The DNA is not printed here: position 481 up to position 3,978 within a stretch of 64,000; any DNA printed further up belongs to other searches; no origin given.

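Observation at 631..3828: Self-sufficient nitric-oxide synthase with two N-terminal cyclic-nucleotide-binding domains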

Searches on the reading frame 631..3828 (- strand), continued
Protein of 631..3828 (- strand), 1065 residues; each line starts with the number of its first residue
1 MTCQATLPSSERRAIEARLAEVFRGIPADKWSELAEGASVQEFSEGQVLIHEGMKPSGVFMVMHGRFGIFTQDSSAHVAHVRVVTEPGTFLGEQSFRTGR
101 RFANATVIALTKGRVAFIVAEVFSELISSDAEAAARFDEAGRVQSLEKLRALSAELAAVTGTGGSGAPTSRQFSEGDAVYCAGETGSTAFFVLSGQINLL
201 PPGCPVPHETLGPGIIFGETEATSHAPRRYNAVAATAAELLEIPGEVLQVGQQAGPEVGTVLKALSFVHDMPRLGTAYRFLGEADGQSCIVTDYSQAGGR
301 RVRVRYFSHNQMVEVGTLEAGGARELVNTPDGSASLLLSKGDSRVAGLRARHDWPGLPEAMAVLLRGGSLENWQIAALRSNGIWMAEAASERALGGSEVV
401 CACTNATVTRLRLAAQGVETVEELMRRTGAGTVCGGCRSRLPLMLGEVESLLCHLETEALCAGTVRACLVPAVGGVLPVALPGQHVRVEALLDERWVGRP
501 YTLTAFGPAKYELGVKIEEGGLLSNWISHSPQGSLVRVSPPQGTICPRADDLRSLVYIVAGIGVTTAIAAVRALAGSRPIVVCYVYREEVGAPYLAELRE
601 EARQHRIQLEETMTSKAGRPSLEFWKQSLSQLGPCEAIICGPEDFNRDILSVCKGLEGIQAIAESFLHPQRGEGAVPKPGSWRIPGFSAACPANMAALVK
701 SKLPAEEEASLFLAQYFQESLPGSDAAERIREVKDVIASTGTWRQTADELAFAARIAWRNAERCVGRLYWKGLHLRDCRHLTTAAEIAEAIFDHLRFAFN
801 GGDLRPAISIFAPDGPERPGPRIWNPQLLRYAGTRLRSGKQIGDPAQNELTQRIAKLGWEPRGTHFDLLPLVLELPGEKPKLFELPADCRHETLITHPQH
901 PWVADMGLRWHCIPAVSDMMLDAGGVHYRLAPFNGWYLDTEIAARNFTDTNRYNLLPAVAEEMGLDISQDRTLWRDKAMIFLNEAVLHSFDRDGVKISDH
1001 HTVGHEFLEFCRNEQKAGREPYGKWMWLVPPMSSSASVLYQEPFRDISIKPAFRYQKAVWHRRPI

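Call 37: search_protein_families(library=pfam, proteins=[P0068, P0069, P0072, P0074, P0076, P0078, P0079, P0161], max_evalue=0.01)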
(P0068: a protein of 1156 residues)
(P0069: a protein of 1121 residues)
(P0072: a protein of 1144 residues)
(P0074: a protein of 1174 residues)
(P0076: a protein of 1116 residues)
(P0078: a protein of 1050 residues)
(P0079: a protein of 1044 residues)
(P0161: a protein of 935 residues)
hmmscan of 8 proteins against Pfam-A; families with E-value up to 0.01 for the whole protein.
P0068 (1156 aa): 9 families
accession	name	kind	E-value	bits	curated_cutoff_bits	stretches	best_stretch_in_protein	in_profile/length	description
PF02898.20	NO_synthase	-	3.5e-160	533.3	22.7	1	795-1151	3-362/362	Nitric oxide synthase, oxygenase domain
PF04324.20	Fer2_BFD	-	5.1e-11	43.2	26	1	472-519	1-48/50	BFD-like [2Fe-2S] binding domain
PF13499.12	EF-hand_7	-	5.4e-10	39.9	30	1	183-238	5-64/67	EF-hand domain pair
PF00036.39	EF-hand_1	-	3.2e-07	29.9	25.4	1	215-239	1-25/29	EF hand domain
PF13405.12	EF-hand_6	-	3.6e-06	26.7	25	0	182-210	2-30/30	EF-hand domain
PF00175.26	NAD_binding_1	-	7.9e-06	26.9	22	1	633-733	1-108/109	Oxidoreductase NAD-binding domain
PF00970.30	FAD_binding_6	-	1.6e-05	25.6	21.1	1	555-621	31-97/99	Oxidoreductase FAD-binding domain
PF13202.12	EF-hand_5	-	6.6e-05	22.6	25.9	1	218-237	3-22/25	EF hand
PF13833.12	EF-hand_8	-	0.0011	19.2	28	1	194-236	2-47/54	EF-hand domain pair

P0069 (1121 aa): 5 families
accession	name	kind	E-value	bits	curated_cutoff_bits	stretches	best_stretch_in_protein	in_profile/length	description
PF02898.20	NO_synthase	-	8.3e-144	479.4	22.7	1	747-1101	4-362/362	Nitric oxide synthase, oxygenase domain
PF00175.26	NAD_binding_1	-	9.9e-12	45.9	22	1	593-690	2-108/109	Oxidoreductase NAD-binding domain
PF04324.20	Fer2_BFD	-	3.4e-08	34.2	26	1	431-476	1-46/50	BFD-like [2Fe-2S] binding domain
PF00970.30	FAD_binding_6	-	1.1e-05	26.2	21.1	1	487-581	3-97/99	Oxidoreductase FAD-binding domain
PF08030.17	NAD_binding_6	-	2.4e-05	24.9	22.2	1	589-644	3-64/156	Ferric reductase NAD binding domain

P0072 (1144 aa): 9 families
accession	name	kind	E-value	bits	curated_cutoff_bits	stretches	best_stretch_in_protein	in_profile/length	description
PF02898.20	NO_synthase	-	4.3e-151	503.4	22.7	1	793-1143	3-356/362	Nitric oxide synthase, oxygenase domain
PF00175.26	NAD_binding_1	-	3.8e-11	44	22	1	637-731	2-106/109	Oxidoreductase NAD-binding domain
PF00970.30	FAD_binding_6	-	1e-10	42.3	21.1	1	531-625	3-97/99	Oxidoreductase FAD-binding domain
PF04324.20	Fer2_BFD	-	2.1e-08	34.8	26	1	475-523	1-49/50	BFD-like [2Fe-2S] binding domain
PF08030.17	NAD_binding_6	-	9.9e-05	22.9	22.2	1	634-696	4-76/156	Ferric reductase NAD binding domain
PF13405.12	EF-hand_6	-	0.00015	21.7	25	1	213-237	6-30/30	EF-hand domain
PF13202.12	EF-hand_5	-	0.00019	21.2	25.9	1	213-233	5-25/25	EF hand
PF00036.39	EF-hand_1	-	0.0013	18.5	25.4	1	214-235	7-28/29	EF hand domain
PF13499.12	EF-hand_7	-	0.0067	17.2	30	0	212-238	7-32/67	EF-hand domain pair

P0074 (1174 aa): 8 families
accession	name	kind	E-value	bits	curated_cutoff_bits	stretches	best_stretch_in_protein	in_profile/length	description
PF02898.20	NO_synthase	-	9.5e-160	531.9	22.7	1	797-1152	4-362/362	Nitric oxide synthase, oxygenase domain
PF00970.30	FAD_binding_6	-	4.2e-09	37.1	21.1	1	538-624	9-97/99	Oxidoreductase FAD-binding domain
PF00175.26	NAD_binding_1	-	6e-08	33.7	22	1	636-732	2-108/109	Oxidoreductase NAD-binding domain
PF04324.20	Fer2_BFD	-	2.9e-07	31.2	26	1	477-524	2-49/50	BFD-like [2Fe-2S] binding domain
PF13202.12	EF-hand_5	-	1.5e-05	24.7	25.9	1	206-227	1-22/25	EF hand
PF00036.39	EF-hand_1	-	0.00093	19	25.4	1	206-232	2-28/29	EF hand domain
PF13405.12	EF-hand_6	-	0.0016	18.4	25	1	206-232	2-28/30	EF-hand domain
PF13499.12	EF-hand_7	-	0.0077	17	30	0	206-246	4-48/67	EF-hand domain pair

P0076 (1116 aa): 4 families
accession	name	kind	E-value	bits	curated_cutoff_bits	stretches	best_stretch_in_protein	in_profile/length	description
PF02898.20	NO_synthase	-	1.1e-142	475.7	22.7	1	761-1115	4-360/362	Nitric oxide synthase, oxygenase domain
PF04324.20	Fer2_BFD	-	2.3e-06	28.3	26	1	444-491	1-48/50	BFD-like [2Fe-2S] binding domain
PF00970.30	FAD_binding_6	-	8.4e-06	26.5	21.1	1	520-593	24-97/99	Oxidoreductase FAD-binding domain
PF00175.26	NAD_binding_1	-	0.0018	19.3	22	1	608-703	2-108/109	Oxidoreductase NAD-binding domain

P0078 (1050 aa): 4 families
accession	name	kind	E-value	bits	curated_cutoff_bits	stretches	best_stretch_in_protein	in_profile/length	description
PF02898.20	NO_synthase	-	1.1e-139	465.9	22.7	1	699-1047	5-356/362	Nitric oxide synthase, oxygenase domain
PF04324.20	Fer2_BFD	-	6.9e-07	30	26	1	397-444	1-48/50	BFD-like [2Fe-2S] binding domain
PF00970.30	FAD_binding_6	-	7.2e-06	26.7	21.1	1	454-547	4-97/99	Oxidoreductase FAD-binding domain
PF13499.12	EF-hand_7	-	0.0033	18.2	30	1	138-172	5-41/67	EF-hand domain pair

P0079 (1044 aa): 5 families
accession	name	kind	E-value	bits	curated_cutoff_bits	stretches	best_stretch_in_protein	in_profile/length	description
PF02898.20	NO_synthase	-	1.6e-129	432.5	22.7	1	689-1030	8-355/362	Nitric oxide synthase, oxygenase domain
PF00027.35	cNMP_binding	-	3e-27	94.8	27.5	2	152-233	2-84/89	Cyclic nucleotide-binding domain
PF04324.20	Fer2_BFD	-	1.7e-10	41.5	26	1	379-425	1-48/50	BFD-like [2Fe-2S] binding domain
PF00175.26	NAD_binding_1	-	1.1e-06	29.7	22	1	537-629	1-106/109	Oxidoreductase NAD-binding domain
PF00970.30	FAD_binding_6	-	1.3e-06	29.1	21.1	1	458-527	28-97/99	Oxidoreductase FAD-binding domain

P0161 (935 aa): 9 families
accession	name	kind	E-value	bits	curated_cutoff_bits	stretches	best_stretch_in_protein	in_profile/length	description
PF02898.20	NO_synthase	-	3.2e-53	181.4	22.7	1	791-935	5-153/362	Nitric oxide synthase, oxygenase domain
PF04324.20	Fer2_BFD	-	6e-09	36.6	26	1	469-516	1-48/50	BFD-like [2Fe-2S] binding domain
PF00175.26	NAD_binding_1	-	2.5e-08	35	22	1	633-727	3-107/109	Oxidoreductase NAD-binding domain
PF00036.39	EF-hand_1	-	2.8e-08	33.2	25.4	1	222-245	3-26/29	EF hand domain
PF13202.12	EF-hand_5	-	1.4e-07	31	25.9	1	227-242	7-22/25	EF hand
PF00970.30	FAD_binding_6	-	4.9e-07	30.5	21.1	1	552-619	31-97/99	Oxidoreductase FAD-binding domain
PF13499.12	EF-hand_7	-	2.9e-06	28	30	1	191-242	8-63/67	EF-hand domain pair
PF13833.12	EF-hand_8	-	1.7e-05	24.9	28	0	219-243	25-49/54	EF-hand domain pair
PF13405.12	EF-hand_6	-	1.8e-05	24.5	25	0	224-245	5-26/30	EF-hand domain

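Call 39: find_homologous_proteins(query=A2, max_evalue=1e-30)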
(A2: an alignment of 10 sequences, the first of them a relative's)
Query A2 (10 sequences) (1146 aa, profile of the alignment): 5 proteins with E <= 1e-30 among 8000 candidates.
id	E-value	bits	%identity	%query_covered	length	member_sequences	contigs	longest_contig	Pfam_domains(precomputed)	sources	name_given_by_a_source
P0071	0.0e+0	1623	100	100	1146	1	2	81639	PF02898.21,PF04324.21,PF00175.27,PF00970.31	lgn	-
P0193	7.0e-230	785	31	61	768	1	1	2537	PF13405.13,PF13499.13,PF04324.21,PF13833.13,PF00175.27,PF13202.13,PF00036.39,PF00970.31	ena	-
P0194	9.0e-129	450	40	31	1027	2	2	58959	PF02898.21,PF00175.27,PF00258.31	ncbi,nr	ncbi:Nitric oxide synthase, inducible [Ceratobasidium sp. 394]|nr:Nitric oxide synthase, inducible [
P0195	1.2e-126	443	39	31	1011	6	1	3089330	PF02898.21,PF00175.27,PF00258.31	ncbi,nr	ncbi:nitric oxide synthase, inducible protein [Ceratobasidium sp. AG-Ba]|nr:nitric oxide synthase, i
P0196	1.7e-99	353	38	25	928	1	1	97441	PF02898.21,PF00175.27,PF00258.31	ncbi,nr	ncbi:Nitric oxide synthase, inducible [Ceratobasidium sp. 414]|nr:Nitric oxide synthase, inducible [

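Call 50: fold_search(model_id=the predicted structure, library=pdb)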
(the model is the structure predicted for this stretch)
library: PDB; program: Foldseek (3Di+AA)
matches with E <= 10: 1807; with E <= 0.001: 1085
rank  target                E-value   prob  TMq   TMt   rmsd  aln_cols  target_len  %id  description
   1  3n6g_B                8.0e-17  1.00  0.18  0.43  14.3       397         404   37  Structure of endothelial nitric oxide synthase N368D single mutant heme domain complexed with 4-(2-(5-(2-(6-amino-4-me (released 2011-02-09)
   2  7tsa                  1.3e-16  1.00  0.18  0.41  14.3       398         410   35  Structure of rat neuronal nitric oxide synthase R349A/H692F mutant heme domain in complex with 4-methyl-6-(3-((methylami (released 2022-07-13)
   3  4d3k_B                1.4e-16  1.00  0.18  0.47  12.8       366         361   36  Structure of Bacillus subtilis nitric oxide synthase in complex with 6,6'-((5-(3-aminopropyl)-1,3-phenylene)bis(ethane (released 2015-01-14)
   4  3jx6_A                1.6e-16  1.00  0.18  0.41  14.6       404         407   34  Structure of neuronal nitric oxide synthase D597N/M336V/Y706A mutant heme domain complexed with N1-[(3' R,4' R)-4'-((6 (released 2010-05-05)
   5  3dqt_B                1.7e-16  1.00  0.18  0.42  14.5       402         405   36  Structure of endothelial NOS heme domain in complex with a inhibitor (+-)-N1-{trans-4'-[(6"-amino-4"-methylpyridin-2"- (released 2009-03-31)
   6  9cvk                  1.7e-16  1.00  0.18  0.41  14.5       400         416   34  Structure of rat neuronal nitric oxide synthase R349A mutant heme domain bound with 6-(3-chloro-5-((methylamino)methyl)p (released 2025-04-30)
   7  6xk6                  1.8e-16  1.00  0.18  0.46  12.7       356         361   36  Nitric Oxide Synthase from Bacillus subtilis in complex with 7-((3-(((2-(pyridin-2-yl)ethyl)amino)methyl)phenoxy)methyl) (released 2021-06-30)
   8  9mwp_B                1.8e-16  1.00  0.18  0.42  14.6       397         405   36  Structure of human endothelial nitric oxide synthase heme domain bound with N-(4-(2-((3-(furan-3-carboximidamido)benzy (released 2025-11-26)
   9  1m8d_A                1.9e-16  1.00  0.18  0.40  13.5       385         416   34  inducible nitric oxide synthase with Chlorzoxazone bound (released 2002-08-14)
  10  5vvb_B                1.9e-16  1.00  0.18  0.43  14.5       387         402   36  Structure of human endothelial nitric oxide synthase heme domain in complex with 4-(2-(((2-Aminoquinolin-7-yl)methyl)a (released 2017-08-16)
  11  3nos_A                2.1e-16  1.00  0.18  0.43  14.6       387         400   36  HUMAN ENDOTHELIAL NITRIC OXIDE SYNTHASE WITH ARGININE SUBSTRATE (released 2000-02-04)
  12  3jx2_A                2.2e-16  1.00  0.18  0.42  14.2       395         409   35  Structure of rat neuronal nitric oxide synthase D597N/M336V mutant heme domain in complex with N1-{(3'S,4'S)-4'-[(6"-a (released 2010-05-05)
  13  9cvn                  2.2e-16  1.00  0.18  0.41  14.2       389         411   35  Structure of rat neuronal nitric oxide synthase bound with 6-(2,3-difluoro-5-((methylamino)methyl)phenyl)-4-methylpyridi (released 2025-04-30)
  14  6pot_B                2.2e-16  1.00  0.18  0.41  14.9       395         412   33  Structure of human neuronal nitric oxide synthase R354A/G357D mutant heme domain in complex with 7-(3-(Aminomethyl)-4- (released 2020-04-29)
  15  3ej8_A                2.4e-16  1.00  0.18  0.40  13.5       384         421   34  Structure of double mutant of human iNOS oxygenase domain with bound immidazole (released 2008-10-07)
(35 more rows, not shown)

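Call 61: search_protein_families(library=ncbifam, proteins=[L001:17661-18068:-, L001:8714-8809:+, L001:13287-13433:+], max_evalue=0.01)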
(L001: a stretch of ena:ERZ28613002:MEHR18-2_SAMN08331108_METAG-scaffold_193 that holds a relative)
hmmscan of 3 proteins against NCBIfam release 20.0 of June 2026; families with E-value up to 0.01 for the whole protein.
L001:17661-18068:- (135 aa): 9 families
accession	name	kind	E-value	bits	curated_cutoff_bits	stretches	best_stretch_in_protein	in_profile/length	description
TIGR00738.1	rrf2_super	superfamily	4.1e-28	97.9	73.3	1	1-122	1-131/132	Rrf2 family transcriptional regulator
NF047409.1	Cys_reg_CymR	equivalog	2.1e-23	83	195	1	1-130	1-132/139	cysteine metabolism transcriptional regulator CymR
TIGR02010.1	IscR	equivalog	8.6e-15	54.8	207.55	1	1-123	1-131/135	Fe-S cluster assembly transcriptional regulator IscR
TIGR02944.1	suf_reg_Xantho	equivalog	2.9e-14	53.6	110.65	1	1-87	2-87/130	SUF system Fe-S cluster assembly regulator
NF008110.0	PRK10857.1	equivalog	5.5e-10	39.3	275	1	1-88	1-88/164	Fe-S cluster assembly transcriptional regulator IscR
NF008886.0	PRK11920.1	equivalog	8.4e-10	38.5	193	1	1-87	1-86/153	iron-responsive transcriptional regulator RirA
NF008240.0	PRK11014.1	equivalog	2.8e-06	27.4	182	1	2-82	2-82/141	nitric oxide-sensing transcriptional repressor NsrR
NF003256.0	PRK04214.1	equivalog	0.00025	20.1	500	1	9-116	293-396/412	ribonuclease BN/unknown domain fusion protein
NF041852.1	trans_reg_HypR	equivalog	0.00062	19.8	180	1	22-83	19-80/139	redox-sensitive transcriptional regulator HypR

L001:8714-8809:+ (31 aa): 0 families

L001:13287-13433:+ (48 aa): 0 families
